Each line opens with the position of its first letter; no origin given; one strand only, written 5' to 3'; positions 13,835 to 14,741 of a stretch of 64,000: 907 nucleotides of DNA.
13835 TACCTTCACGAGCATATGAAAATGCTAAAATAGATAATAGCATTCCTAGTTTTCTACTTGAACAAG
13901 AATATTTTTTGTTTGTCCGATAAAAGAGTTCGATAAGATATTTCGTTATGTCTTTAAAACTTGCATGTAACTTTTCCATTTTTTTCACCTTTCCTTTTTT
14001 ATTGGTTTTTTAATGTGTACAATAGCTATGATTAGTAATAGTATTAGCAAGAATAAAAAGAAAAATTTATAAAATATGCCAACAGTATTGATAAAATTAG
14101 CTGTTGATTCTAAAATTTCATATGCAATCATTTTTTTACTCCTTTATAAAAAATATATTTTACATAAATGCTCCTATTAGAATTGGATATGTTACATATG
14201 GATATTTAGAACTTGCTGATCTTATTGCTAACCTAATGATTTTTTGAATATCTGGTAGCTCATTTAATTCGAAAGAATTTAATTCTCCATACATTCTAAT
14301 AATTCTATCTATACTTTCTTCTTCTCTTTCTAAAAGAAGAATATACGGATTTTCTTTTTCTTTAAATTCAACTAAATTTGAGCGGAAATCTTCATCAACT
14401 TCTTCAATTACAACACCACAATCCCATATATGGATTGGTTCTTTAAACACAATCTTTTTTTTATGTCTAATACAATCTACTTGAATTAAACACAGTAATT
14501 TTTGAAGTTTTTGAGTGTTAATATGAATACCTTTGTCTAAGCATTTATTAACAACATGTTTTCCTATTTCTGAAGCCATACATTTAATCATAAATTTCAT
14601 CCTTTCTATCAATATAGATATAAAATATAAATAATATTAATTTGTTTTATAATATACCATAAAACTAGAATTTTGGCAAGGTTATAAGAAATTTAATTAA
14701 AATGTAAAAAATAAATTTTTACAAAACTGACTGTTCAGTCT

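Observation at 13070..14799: Duplicated Panacea(DUF4065)-domain genes interleaved with three small transmembrane-peptide genes: candidate PanA-PanT-like membrane-toxin/antitoxin operon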

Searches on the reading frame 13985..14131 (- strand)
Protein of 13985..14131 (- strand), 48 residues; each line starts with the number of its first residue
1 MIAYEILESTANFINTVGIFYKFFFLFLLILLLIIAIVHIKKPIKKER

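Call 3: search_protein_families(library=pfam, proteins=[window:13988-14131:-], max_evalue=10)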
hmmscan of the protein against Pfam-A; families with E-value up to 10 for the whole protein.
seq(48 aa): 2 families
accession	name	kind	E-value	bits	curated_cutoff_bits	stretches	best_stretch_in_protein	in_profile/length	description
PF05545.16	FixQ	-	0.021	15.2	29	1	20-47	9-36/49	Cbb3-type cytochrome oxidase component FixQ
PF21976.1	SMIM43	-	0.029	14.8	27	1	23-43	15-35/63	Small integral membrane protein 43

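Call 4: search_protein_families(library=ncbifam, proteins=[window:13988-14131:-], max_evalue=10)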
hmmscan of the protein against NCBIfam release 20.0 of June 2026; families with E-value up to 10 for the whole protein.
seq(48 aa): 0 families

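Call 5: search_protein_families(library=phrogs, proteins=[window:13988-14131:-], max_evalue=10)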
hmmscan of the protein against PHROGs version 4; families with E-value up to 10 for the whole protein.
seq(48 aa): 1 family
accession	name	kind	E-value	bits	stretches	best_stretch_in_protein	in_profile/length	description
phrog_5885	-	unknown function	0.028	15.7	1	11-42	95-126/127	-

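Call 61: search_protein_families(library=padloc, proteins=[window:13985-14131:-], max_evalue=1)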
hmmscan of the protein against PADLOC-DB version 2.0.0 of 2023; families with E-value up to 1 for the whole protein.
window:13985-14131:- (48 aa): 1 family
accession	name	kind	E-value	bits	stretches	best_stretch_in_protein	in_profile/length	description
PDLC00602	ZorA1|ZorA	-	0.1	9.3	1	4-41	2-41/648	MotA/ExbB/TolQ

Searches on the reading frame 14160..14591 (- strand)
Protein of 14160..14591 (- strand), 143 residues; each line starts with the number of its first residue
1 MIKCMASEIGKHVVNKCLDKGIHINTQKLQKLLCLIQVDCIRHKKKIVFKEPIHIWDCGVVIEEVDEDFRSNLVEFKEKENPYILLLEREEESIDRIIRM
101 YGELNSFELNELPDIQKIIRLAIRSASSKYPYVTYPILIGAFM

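Call 3: search_protein_families(library=pfam, proteins=[window:14163-14591:-], max_evalue=10)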
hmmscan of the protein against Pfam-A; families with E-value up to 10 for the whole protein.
seq(143 aa): 3 families
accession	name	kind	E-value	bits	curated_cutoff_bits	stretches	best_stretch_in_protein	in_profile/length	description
PF13274.11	SocA_Panacea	-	1e-05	26.8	25.7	1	29-112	1-105/113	Antitoxin SocA-like, Panacea domain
PF14111.12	DUF4283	-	0.075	13.2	27.2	1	12-75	8-71/124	Domain of unknown function (DUF4283)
PF15015.11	NYD-SP12_N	-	0.14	11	29.2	1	97-142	150-195/564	Spermatogenesis-associated, N-terminal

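Call 4: search_protein_families(library=ncbifam, proteins=[window:14163-14591:-], max_evalue=10)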
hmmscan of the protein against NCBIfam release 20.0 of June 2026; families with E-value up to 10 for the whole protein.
seq(143 aa): 0 families

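Call 5: search_protein_families(library=phrogs, proteins=[window:14163-14591:-], max_evalue=10)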
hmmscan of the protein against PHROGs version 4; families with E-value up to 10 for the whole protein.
seq(143 aa): 2 families
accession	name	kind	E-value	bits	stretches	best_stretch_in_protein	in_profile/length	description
phrog_1281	-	unknown function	8.3e-14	52.7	1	6-111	10-118/195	-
phrog_10390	-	unknown function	3.4e-07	31.1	1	9-109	154-260/299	-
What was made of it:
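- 14160..14591 (-): Gene A: standalone Panacea/DUF4065 (PanA-like) protein, 143 aa. PF13274 at 26.8 bits against a cut-off of 25.7, E 1e-5 (call 3). phrog_1281 E 8e-14 (call 5).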

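Call 9: find_homologous_proteins(query=window:14163-14591:-, max_evalue=0.001)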
Query seq(143 aa) (143 aa): 45 proteins with E <= 0.001 among 47 candidates.
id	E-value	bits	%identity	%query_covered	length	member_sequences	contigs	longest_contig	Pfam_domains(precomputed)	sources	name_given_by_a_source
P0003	7.3e-89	313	100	100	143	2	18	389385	PF13274.12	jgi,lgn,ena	-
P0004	5.7e-62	226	71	100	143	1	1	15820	PF13274.12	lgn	-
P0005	7.8e-42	161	56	99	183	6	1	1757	PF13274.12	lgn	-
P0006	2.8e-41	159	55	99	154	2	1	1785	PF13274.12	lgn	-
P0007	3.4e-40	155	50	97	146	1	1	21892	PF13274.12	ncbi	-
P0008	6.2e-38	148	56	97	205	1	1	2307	-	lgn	-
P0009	6.2e-35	138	57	78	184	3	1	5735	-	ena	-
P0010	1.7e-34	137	51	99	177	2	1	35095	PF13274.12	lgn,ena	-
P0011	2.7e-34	136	50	97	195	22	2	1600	PF13274.12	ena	-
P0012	3.2e-34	136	52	83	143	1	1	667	PF13274.12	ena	-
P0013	3.2e-34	136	50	97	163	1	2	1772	PF13274.12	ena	-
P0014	4.2e-34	136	50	86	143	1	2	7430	-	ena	-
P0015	6.6e-34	135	50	99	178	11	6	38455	PF13274.12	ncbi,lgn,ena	-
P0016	1.0e-33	134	50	83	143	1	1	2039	-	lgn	-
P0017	1.0e-33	134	52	92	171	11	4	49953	PF13274.12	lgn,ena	-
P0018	1.6e-33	134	50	83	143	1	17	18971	PF13274.12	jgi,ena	-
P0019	1.8e-33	133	51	99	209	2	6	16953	PF13274.12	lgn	-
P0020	1.8e-33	133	50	83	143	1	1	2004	PF13274.12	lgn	-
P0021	2.5e-33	133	51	83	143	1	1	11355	PF13274.12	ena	-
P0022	3.9e-33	132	49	83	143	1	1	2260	PF13274.12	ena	-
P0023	5.6e-33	132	49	83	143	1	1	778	PF13274.12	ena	-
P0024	6.6e-33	132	48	97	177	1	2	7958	PF13274.12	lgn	-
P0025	8.0e-33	131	43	100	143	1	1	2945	PF13274.12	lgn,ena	-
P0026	8.1e-33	131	51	97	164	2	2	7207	PF13274.12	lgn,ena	-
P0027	1.1e-32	131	50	83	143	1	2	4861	PF13274.12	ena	-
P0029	1.8e-32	130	48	83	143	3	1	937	PF13274.12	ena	-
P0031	2.4e-32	130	51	87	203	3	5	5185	PF13274.12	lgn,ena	-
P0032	8.7e-32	128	50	99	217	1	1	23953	PF13274.12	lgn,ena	-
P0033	9.4e-32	128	49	83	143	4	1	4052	PF13274.12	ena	-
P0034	1.1e-31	128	53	90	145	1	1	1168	PF13274.12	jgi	jgi:uncharacterized phage-associated protein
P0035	2.5e-31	127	50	97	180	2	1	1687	PF13274.12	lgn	-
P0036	2.8e-31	126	48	83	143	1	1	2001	PF13274.12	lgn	-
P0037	4.0e-31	126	48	97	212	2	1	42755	PF13274.12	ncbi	-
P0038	5.5e-31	125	51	97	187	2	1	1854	PF13274.12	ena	-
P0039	8.1e-31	125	50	97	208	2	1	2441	PF13274.12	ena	-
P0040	1.5e-30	124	46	97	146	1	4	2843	PF13274.12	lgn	-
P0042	3.2e-30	123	55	83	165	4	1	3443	PF13274.12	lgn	-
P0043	1.3e-29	121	49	99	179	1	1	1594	PF13274.12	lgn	-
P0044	2.1e-29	120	58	76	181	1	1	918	PF13274.12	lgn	-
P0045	2.9e-29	120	57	78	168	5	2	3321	PF13274.12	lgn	-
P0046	8.6e-29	118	42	95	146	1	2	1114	PF13274.12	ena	-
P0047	6.7e-21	93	41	93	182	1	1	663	PF13274.12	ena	-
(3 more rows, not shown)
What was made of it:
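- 14160..14591 (-): 45 homologues, mostly pre-annotated PF13274 (call 9).
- On Pfam PF13274 SocA_Panacea (DUF4065): protein A: Most of the 45 homologues are pre-annotated PF13274 (call 9).
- A passes the PF13274 gathering cut-off (call 3), and its family is PF13274-annotated (call 9).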

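Call 11: find_encoding_contigs(protein=P0004, flank=4000, max_places=3)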
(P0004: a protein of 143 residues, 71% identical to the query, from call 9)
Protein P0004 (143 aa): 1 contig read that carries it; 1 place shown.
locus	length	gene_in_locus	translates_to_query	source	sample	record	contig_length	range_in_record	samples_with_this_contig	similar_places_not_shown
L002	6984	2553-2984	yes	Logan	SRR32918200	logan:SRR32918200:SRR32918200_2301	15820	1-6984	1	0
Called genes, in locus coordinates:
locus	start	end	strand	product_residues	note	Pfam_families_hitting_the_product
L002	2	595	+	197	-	?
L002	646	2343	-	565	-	PF00501:AMP-binding, PF23562:AMP-binding_C_3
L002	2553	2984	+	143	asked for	PF13274:SocA_Panacea (weak)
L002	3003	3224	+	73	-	-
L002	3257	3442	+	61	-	-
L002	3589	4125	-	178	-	PF01569:PAP2, PF14378:PAP2_3 (weak)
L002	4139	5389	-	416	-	PF01522:Polysacc_deac_1 (weak)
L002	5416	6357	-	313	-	PF08443:RimK (weak)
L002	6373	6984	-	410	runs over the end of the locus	PF01136:Peptidase_U32, PF16325:Peptidase_U32_C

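Call 12: find_encoding_contigs(protein=P0007, flank=4000, max_places=3)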
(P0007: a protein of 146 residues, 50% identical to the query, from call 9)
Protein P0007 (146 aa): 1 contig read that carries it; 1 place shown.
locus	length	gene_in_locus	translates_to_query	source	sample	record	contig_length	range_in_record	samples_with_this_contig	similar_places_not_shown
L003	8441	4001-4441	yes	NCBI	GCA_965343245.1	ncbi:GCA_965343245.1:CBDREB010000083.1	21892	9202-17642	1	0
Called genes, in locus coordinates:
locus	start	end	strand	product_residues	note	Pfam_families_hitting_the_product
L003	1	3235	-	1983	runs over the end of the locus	PF05593:RHS_repeat (faint), PF25023:TEN_YD-shell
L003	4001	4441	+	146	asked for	PF13274:SocA_Panacea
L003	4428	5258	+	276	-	-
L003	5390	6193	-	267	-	-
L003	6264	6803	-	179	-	PF00404:Dockerin_1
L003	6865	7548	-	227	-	PF00404:Dockerin_1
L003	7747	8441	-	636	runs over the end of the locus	-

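Call 27: search_solved_structures(query=A3, max_evalue=1)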
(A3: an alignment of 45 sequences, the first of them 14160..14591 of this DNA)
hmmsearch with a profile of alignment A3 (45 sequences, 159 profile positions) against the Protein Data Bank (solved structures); distinct sequences matched with E-value up to 1: 5.
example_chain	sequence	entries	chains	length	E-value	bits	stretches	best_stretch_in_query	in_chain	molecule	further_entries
8fje_A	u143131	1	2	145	0.012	18.4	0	91-130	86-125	E8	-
3evz_A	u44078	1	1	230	0.043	16.6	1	69-114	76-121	methyltransferase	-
6vgb_A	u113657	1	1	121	0.44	13.3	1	75-118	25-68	De novo designed protein RO2_20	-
7p5h_C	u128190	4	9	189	0.63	12.8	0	98-135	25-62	Fe-hydrogenase, subunit gamma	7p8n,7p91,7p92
6n56_A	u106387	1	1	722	0.71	12.6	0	24-45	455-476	Fumarate reductase, flavo protein subunit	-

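Call 28: find_encoding_contigs(protein=P0003, flank=3000, max_places=8)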
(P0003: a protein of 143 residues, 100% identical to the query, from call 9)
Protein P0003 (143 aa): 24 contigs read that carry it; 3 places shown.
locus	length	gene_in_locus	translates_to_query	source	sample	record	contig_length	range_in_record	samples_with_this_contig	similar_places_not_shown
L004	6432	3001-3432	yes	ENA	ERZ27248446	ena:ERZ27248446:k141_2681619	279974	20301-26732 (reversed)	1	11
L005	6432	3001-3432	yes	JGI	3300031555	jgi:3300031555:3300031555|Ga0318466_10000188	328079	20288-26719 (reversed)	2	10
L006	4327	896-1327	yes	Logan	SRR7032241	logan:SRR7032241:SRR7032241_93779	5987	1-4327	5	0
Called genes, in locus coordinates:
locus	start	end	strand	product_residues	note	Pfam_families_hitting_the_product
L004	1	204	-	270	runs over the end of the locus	PF01790:LGT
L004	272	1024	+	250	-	PF06541:ABC_trans_CmpB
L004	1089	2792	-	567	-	PF00501:AMP-binding, PF23562:AMP-binding_C_3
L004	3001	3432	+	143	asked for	PF13274:SocA_Panacea (faint)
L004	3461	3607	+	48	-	-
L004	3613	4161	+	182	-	-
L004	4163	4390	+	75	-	-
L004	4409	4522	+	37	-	-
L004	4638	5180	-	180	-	PF14378:PAP2_3 (faint), PF01569:PAP2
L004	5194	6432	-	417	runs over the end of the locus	PF01522:Polysacc_deac_1 (weak)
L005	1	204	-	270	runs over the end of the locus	PF01790:LGT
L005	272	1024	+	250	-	PF06541:ABC_trans_CmpB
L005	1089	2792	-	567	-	PF00501:AMP-binding, PF23562:AMP-binding_C_3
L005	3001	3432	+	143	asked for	PF13274:SocA_Panacea (faint)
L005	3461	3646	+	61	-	-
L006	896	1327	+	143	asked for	PF13274:SocA_Panacea (faint)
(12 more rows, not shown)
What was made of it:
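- The arrangement is identical in all 24 contigs of the species that were read (3 places shown, the rest listed as similar; call 28). Three independent pipelines called both (call 28).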

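Call 48: find_related_loci(query=A3, collection=metagenome_contigs, flank=3000)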
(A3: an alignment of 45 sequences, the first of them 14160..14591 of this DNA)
Query A3 (143 aa) in metagenome_contigs; peptide patterns used: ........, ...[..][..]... (x = any residue, [..] = any of these).
362 stretches matched a pattern; 10 encode a relative of the query (tblastn E <= 1e-3); 10 distinct loci.
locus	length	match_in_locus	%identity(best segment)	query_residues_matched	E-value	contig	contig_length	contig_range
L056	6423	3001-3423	52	2-142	3e-45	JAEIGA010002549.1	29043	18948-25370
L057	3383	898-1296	53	2-134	3e-42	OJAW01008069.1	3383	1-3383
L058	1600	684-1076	53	4-134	3e-42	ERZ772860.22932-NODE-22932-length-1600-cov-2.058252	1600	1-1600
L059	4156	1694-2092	47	2-134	4e-40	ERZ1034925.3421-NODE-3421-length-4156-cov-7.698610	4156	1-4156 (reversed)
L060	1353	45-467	45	2-142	2e-38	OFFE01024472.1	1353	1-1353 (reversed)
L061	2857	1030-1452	45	2-142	1e-37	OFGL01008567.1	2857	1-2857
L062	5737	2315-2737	45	2-142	1e-37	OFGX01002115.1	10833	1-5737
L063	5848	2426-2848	45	2-142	1e-37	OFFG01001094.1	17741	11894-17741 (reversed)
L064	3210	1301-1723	45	2-142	1e-37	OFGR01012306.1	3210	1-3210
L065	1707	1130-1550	42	2-142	1e-27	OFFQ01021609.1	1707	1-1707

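Call 49: find_related_loci(query=A3, collection=viral_contigs, flank=3000)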
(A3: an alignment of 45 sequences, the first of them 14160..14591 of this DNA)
Query A3 (143 aa) in viral_contigs; peptide patterns used: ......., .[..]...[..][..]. (x = any residue, [..] = any of these).
152 stretches matched a pattern, but none encodes a relative of the query by tblastn (E <= 1e-3).

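Call 61: search_protein_families(library=padloc, proteins=[window:14160-14591:-], max_evalue=1)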
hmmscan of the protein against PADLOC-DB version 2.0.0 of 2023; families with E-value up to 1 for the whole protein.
window:14160-14591:- (143 aa): 0 families

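Call 63: find_encoding_contigs(protein=P0009, flank=2500, max_places=3)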
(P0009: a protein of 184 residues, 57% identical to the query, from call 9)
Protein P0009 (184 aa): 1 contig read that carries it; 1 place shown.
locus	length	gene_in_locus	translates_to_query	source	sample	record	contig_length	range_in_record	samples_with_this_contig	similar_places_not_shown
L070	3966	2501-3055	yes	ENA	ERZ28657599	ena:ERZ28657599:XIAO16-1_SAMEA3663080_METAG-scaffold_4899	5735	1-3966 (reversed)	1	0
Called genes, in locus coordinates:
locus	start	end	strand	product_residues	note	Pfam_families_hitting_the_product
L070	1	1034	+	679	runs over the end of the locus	-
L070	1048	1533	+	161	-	-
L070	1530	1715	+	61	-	-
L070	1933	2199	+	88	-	-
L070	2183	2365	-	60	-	-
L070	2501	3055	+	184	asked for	-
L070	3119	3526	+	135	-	-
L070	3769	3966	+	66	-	?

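Call 64: find_encoding_contigs(protein=P0018, flank=2500, max_places=4)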
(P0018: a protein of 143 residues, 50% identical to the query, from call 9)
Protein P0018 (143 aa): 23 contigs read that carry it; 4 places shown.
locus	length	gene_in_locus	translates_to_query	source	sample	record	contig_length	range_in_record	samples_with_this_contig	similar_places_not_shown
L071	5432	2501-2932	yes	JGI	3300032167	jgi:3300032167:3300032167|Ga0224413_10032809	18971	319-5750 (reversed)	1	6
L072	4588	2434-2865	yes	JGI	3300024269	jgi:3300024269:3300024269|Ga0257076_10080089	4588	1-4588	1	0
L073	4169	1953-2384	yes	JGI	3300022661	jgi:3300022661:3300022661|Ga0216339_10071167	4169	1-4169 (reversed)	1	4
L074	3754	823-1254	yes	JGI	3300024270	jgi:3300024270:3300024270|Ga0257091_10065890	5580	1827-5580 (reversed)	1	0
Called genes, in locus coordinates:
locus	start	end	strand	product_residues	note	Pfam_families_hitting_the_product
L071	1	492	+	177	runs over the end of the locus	PF02525:Flavodoxin_2, PF03358:FMN_red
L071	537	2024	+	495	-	-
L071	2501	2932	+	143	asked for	PF13274:SocA_Panacea (weak)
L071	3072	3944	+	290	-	PF18144:SMODS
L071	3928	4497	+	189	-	PF18186:SLATT_4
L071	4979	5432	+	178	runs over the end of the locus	-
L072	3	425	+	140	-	?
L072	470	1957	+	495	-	-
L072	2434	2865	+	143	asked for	PF13274:SocA_Panacea (weak)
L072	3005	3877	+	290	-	PF18144:SMODS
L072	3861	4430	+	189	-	PF18186:SLATT_4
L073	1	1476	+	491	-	?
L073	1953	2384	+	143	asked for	PF13274:SocA_Panacea (weak)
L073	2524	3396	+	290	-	PF18144:SMODS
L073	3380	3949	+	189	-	PF18186:SLATT_4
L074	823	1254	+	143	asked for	PF13274:SocA_Panacea (weak)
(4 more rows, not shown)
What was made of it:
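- One A-family clade sits next to SMODS plus SLATT_4, a conflict-system effector pair (call 64).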

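Call 65: find_encoding_contigs(protein=P0008, flank=2500, max_places=3)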
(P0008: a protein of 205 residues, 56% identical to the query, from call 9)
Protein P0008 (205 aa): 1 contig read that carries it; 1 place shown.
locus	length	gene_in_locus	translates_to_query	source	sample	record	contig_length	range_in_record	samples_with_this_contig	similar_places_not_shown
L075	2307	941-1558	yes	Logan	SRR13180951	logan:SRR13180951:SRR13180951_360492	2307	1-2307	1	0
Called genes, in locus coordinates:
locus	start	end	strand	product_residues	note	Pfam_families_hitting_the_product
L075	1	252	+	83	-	?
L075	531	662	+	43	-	-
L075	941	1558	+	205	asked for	-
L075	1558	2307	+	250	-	?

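Call 77: search_dna_similar(query=L056:3431-4426:+, collection=plasmids, mode=protein, max_evalue=0.001, max_rows=15)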
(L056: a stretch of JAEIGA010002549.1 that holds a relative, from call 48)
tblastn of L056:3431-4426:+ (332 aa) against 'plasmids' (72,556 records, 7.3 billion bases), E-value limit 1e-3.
No match.

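Call 78: search_dna_similar(query=window:14160-14591:-, collection=phages, mode=protein, max_evalue=0.001, max_rows=15)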
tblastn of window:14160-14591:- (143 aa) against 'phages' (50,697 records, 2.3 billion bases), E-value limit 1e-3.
Records with a match: 3; places in all: 3; records where one place covers at least 80% of the query: 0.
Best place of each record, by identity: <60% 3.
By first word of the organism name: Listeria 1; Blautia 1; Flavonifractor 1.
By host as written in the record: Listeria 1; Blautia coccoides 1; Flavonifractor plautii 1.
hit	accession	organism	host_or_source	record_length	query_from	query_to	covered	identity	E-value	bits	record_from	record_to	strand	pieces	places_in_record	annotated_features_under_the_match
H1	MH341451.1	Listeria phage PSU-VKH-LP019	Listeria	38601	1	65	45%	35.4%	4e-4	44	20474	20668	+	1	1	hypothetical protein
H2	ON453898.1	Blautia phage Montmirail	Blautia coccoides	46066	6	70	45%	30.8%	4e-4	44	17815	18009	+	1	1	hypothetical protein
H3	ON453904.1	Flavonifractor phage Chenonceau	Flavonifractor plautii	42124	12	71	42%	30.0%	9e-4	44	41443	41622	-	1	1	hypothetical protein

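Call 79: list_cluster_members(proteins=[window:13988-14131:-, window:13073-13183:-, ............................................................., window:14160-14591:-])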
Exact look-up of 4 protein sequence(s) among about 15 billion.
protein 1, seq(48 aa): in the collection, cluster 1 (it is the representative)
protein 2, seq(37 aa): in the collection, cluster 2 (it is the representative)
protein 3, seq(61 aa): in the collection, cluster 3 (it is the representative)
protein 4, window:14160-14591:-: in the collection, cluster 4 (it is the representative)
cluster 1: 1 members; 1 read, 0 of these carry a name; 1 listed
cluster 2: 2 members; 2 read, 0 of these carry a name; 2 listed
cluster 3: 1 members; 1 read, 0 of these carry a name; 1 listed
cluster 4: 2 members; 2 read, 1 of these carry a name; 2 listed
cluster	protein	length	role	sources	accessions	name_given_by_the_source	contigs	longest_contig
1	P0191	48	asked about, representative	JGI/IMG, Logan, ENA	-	-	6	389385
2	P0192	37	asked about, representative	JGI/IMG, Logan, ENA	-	-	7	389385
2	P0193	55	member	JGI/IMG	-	-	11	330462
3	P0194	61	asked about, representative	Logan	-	-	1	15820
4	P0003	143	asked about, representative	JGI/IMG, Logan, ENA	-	-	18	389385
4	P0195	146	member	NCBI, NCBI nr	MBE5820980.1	MAG: DUF4065 domain-containing protein [Clostridiales bacterium] | DUF4065 domain-containing protein [Clostridiales bacterium]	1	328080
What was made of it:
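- On Pfam PF13274 SocA_Panacea (DUF4065): protein A: NCBI names it DUF4065 (call 79).
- NCBI does not annotate B or E (call 79).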

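Call 81: search_protein_families(library=pfam, proteins=[L003:4428-5255:+, L056:3431-4426:+, L060:476-1318:+, L075:1558-2307:+], max_evalue=0.01)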
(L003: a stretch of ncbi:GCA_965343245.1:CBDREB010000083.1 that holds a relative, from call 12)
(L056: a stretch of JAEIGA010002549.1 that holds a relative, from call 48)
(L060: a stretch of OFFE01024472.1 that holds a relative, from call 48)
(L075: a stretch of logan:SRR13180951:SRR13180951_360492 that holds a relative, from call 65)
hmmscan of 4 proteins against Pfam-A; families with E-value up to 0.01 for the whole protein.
L003:4428-5255:+ (276 aa): 1 family
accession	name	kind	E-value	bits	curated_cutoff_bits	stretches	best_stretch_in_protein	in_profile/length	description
PF12329.13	TMF_DNA_bd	-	0.0067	16.8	35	0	113-148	24-59/74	TATA element modulatory factor 1 DNA binding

L056:3431-4426:+ (332 aa): 2 families
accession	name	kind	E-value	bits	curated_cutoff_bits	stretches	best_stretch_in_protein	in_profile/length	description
PF10110.14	GPDPase_memb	-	0.0025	17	29.6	1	155-243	195-282/321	Membrane domain of glycerophosphoryl diester phosphodiesterase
PF05478.16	Prominin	-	0.0098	14.5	34.3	0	83-179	626-719/799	Prominin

L060:476-1318:+ (281 aa): 0 families

L075:1558-2307:+ (250 aa): 0 families

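Call 92: find_encoding_contigs(protein=P0005, flank=2500, max_places=2)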
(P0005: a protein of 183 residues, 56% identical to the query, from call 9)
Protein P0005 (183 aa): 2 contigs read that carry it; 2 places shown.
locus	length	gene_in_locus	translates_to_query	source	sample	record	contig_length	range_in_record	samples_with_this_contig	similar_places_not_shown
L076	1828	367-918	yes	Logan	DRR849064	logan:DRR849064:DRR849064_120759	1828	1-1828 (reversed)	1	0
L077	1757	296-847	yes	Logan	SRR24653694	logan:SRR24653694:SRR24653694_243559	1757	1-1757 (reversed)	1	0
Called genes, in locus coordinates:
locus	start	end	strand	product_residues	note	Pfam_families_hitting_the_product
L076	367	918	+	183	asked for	PF13274:SocA_Panacea (faint)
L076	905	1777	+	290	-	-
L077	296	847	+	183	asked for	PF13274:SocA_Panacea (faint)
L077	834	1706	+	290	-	-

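Call 93: find_encoding_contigs(protein=P0006, flank=2500, max_places=2)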
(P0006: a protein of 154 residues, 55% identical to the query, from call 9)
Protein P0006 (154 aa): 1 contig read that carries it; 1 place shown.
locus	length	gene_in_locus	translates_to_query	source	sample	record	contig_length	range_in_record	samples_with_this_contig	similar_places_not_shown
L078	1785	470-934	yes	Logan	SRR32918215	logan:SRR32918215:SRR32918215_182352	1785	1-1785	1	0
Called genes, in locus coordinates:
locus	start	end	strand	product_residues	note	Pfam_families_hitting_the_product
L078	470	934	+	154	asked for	PF13274:SocA_Panacea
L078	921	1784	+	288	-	?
